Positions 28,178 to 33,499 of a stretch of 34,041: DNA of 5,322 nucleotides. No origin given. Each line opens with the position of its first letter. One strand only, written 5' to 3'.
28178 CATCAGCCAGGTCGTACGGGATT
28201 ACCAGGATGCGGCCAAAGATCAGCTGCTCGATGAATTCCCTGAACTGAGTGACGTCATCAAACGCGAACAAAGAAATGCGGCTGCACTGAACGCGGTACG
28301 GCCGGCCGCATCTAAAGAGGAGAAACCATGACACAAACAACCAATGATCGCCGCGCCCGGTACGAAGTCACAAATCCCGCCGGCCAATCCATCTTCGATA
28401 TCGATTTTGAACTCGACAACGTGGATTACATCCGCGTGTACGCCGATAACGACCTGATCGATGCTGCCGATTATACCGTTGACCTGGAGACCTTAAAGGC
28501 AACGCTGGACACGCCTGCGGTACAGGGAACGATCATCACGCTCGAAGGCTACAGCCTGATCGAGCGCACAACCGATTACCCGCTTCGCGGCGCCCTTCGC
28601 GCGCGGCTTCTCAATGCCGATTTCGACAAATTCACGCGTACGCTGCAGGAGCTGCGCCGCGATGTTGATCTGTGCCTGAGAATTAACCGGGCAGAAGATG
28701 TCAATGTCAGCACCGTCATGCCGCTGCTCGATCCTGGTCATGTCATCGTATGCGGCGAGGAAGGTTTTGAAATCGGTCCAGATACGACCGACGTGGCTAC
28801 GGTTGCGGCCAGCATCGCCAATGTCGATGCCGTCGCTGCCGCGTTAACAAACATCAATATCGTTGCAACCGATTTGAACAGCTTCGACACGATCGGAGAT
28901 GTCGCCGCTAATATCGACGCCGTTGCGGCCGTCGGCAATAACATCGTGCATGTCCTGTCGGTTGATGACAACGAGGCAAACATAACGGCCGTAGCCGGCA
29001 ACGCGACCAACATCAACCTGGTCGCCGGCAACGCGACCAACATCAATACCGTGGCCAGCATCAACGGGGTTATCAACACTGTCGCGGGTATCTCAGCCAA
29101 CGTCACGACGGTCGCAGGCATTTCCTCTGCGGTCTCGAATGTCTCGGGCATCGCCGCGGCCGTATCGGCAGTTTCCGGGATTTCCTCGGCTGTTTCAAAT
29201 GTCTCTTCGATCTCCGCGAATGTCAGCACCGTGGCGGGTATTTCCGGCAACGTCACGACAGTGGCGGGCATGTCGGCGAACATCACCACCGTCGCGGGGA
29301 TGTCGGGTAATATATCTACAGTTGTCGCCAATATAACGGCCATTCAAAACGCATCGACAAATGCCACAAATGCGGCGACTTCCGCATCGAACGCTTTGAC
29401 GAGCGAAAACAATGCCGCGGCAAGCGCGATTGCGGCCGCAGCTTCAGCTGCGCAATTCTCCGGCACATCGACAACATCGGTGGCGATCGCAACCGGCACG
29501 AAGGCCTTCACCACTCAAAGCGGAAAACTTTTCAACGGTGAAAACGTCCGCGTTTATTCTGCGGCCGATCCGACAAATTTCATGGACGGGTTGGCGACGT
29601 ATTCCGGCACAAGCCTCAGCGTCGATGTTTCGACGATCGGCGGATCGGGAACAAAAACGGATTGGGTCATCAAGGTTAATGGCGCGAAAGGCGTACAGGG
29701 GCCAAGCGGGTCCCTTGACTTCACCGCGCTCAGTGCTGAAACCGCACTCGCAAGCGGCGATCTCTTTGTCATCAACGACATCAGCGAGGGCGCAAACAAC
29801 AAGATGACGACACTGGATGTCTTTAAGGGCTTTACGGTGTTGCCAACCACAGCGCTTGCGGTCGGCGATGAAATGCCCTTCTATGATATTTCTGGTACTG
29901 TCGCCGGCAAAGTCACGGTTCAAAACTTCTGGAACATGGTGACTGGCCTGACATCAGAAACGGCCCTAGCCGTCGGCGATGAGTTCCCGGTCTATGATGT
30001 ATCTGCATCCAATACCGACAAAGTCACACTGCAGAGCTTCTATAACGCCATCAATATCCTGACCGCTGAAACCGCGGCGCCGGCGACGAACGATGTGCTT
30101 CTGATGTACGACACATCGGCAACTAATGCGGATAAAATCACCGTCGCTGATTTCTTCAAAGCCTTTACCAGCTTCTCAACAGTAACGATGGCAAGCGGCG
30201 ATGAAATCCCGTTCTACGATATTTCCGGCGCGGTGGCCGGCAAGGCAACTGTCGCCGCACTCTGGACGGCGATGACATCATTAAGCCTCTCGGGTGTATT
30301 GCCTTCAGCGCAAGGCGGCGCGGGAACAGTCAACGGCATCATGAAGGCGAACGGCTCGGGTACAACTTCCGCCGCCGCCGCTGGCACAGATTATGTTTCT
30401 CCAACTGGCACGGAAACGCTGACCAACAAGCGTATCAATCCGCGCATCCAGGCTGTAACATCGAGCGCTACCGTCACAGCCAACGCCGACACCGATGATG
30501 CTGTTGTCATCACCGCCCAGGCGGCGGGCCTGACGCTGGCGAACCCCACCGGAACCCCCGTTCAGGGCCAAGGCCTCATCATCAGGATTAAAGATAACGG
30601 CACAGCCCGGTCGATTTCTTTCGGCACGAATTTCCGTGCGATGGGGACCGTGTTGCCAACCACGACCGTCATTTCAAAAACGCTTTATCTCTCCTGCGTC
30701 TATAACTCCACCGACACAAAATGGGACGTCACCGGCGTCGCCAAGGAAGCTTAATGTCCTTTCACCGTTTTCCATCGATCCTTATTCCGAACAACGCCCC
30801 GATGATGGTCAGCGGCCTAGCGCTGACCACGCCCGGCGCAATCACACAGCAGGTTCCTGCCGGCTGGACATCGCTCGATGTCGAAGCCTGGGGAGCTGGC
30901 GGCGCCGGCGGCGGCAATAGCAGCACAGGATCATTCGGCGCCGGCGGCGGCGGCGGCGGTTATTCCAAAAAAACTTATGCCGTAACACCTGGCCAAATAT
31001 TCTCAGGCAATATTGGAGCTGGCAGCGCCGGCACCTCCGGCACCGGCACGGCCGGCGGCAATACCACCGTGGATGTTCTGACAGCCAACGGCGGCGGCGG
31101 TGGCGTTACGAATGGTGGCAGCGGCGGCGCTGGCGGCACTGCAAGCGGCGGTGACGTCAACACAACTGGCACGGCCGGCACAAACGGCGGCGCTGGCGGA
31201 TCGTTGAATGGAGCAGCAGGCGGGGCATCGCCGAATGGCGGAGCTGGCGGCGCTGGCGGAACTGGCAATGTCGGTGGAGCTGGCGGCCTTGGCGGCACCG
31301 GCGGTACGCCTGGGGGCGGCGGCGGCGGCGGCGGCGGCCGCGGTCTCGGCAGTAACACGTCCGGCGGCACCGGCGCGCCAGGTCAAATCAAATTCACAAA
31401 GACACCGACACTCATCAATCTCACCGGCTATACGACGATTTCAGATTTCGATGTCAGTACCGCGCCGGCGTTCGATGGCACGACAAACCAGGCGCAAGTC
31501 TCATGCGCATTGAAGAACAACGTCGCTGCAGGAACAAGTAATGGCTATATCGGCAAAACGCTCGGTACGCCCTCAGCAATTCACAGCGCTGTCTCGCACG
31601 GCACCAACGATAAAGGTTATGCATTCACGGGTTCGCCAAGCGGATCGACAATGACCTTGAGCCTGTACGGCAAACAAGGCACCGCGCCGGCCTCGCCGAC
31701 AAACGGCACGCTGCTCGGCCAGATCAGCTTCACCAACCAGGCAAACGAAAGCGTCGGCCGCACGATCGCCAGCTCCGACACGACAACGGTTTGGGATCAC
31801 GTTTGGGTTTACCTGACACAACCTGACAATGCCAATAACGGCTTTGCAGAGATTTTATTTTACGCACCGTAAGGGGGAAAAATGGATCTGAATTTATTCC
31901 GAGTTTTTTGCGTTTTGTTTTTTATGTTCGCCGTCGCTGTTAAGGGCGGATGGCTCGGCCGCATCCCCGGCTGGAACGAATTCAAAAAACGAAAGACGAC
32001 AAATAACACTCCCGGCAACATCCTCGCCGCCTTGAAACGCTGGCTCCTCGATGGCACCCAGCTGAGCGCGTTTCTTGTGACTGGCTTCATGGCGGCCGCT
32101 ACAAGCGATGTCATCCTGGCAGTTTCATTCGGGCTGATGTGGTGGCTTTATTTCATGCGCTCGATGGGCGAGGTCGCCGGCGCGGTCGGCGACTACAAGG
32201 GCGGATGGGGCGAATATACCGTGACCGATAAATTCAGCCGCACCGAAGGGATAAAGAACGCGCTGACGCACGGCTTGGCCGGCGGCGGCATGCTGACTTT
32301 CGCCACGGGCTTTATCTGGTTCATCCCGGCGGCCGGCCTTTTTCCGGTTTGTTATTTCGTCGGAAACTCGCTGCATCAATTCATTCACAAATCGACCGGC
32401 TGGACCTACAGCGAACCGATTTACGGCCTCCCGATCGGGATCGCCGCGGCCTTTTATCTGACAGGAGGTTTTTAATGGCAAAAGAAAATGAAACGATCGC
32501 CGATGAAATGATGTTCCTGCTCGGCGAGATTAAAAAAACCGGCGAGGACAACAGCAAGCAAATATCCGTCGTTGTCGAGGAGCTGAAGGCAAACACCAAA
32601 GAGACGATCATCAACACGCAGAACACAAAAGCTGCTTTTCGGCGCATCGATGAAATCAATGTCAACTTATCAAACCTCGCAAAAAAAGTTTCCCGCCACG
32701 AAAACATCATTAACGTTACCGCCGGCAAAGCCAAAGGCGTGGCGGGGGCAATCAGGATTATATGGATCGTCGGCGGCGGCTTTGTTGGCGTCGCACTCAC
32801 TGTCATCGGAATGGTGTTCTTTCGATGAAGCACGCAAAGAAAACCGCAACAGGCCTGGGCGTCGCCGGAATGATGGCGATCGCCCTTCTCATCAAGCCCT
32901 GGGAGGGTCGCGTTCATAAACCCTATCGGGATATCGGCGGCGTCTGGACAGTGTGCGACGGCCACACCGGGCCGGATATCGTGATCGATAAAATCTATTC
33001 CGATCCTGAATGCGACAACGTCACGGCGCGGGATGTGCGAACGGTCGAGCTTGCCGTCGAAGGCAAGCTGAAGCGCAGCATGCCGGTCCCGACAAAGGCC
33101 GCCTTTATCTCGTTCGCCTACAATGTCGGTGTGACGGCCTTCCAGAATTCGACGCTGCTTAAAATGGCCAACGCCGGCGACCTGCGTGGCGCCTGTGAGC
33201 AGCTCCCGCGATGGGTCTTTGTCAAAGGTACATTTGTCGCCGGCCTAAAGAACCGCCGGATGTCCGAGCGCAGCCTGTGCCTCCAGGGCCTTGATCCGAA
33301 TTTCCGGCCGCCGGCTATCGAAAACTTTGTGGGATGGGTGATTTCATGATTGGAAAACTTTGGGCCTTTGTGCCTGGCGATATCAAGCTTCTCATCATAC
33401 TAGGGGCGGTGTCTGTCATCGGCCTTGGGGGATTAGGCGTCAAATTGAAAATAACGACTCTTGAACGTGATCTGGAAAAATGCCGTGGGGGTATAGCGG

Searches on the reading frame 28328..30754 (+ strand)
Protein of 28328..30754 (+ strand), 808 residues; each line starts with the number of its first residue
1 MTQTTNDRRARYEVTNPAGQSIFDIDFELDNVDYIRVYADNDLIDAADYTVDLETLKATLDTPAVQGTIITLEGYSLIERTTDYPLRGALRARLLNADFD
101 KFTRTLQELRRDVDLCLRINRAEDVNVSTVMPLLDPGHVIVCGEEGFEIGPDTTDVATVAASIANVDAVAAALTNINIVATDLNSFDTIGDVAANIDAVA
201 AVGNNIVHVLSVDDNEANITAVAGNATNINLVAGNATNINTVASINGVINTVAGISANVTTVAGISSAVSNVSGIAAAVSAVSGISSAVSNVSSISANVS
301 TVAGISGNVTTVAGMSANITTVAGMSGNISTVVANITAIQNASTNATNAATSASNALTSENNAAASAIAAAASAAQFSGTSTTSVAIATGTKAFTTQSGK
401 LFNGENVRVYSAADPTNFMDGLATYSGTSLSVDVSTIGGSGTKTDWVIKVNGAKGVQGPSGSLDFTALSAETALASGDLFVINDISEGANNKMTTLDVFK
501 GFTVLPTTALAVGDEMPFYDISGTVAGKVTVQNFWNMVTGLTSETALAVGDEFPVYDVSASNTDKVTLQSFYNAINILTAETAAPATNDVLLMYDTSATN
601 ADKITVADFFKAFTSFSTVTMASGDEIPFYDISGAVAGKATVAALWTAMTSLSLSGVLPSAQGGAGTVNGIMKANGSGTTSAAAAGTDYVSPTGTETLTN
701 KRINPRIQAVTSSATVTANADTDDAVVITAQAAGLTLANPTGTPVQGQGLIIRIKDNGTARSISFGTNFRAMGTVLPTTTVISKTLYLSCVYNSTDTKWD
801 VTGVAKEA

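Call 25: search_protein_families(library=phrogs, proteins=[window:28328-30754:+], max_evalue=0.01)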
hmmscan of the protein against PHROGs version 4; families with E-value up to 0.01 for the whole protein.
window:28328-30754:+ (808 aa): 2 families
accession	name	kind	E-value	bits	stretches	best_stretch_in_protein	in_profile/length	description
phrog_3030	-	unknown function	1.4e-24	87.7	1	665-808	128-272/272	-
phrog_22284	-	tail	0.00011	21.3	1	149-334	406-589/1236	tail fiber protein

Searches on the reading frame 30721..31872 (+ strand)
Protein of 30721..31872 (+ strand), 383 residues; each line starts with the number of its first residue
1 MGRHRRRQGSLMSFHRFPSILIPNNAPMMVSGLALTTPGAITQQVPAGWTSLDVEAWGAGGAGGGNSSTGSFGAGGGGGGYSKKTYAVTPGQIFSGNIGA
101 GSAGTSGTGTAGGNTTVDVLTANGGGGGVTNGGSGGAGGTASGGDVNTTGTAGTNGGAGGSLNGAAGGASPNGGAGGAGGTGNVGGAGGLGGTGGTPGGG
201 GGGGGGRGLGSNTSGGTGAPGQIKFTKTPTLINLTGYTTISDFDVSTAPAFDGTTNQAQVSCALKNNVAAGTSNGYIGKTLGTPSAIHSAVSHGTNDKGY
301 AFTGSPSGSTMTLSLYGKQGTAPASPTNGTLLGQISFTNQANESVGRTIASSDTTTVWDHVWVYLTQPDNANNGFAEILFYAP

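Call 25: search_protein_families(library=phrogs, proteins=[window:30721-31872:+], max_evalue=0.01)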
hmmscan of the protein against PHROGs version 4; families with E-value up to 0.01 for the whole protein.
window:30721-31872:+ (383 aa): 2 families
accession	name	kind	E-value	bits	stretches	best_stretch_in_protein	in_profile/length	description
phrog_863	-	tail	2.5e-10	40.9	1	36-221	404-597/690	tail fiber assembly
phrog_4205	-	unknown function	0.0032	18.6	1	44-117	53-129/287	-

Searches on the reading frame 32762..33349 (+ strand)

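Call 25: search_protein_families(library=phrogs, proteins=[window:32762-33349:+], max_evalue=0.01)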
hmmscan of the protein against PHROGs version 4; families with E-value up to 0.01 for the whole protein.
window:32762-33349:+ (195 aa): 6 families
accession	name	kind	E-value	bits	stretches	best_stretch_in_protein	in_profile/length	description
phrog_7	-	lysis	9.4e-53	180.5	1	31-179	546-701/873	endolysin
phrog_7910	-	lysis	6.8e-26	91.7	1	90-176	8-94/96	endolysin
phrog_33083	-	lysis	6.4e-19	68.9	1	43-173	10-140/456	endolysin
phrog_10457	-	lysis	3.7e-11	44.1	1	95-172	15-92/95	endolysin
phrog_6543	-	unknown function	6.7e-08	33.7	1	47-80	34-70/71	-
phrog_28234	-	lysis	1.2e-06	28.9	1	107-173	150-219/372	endolysin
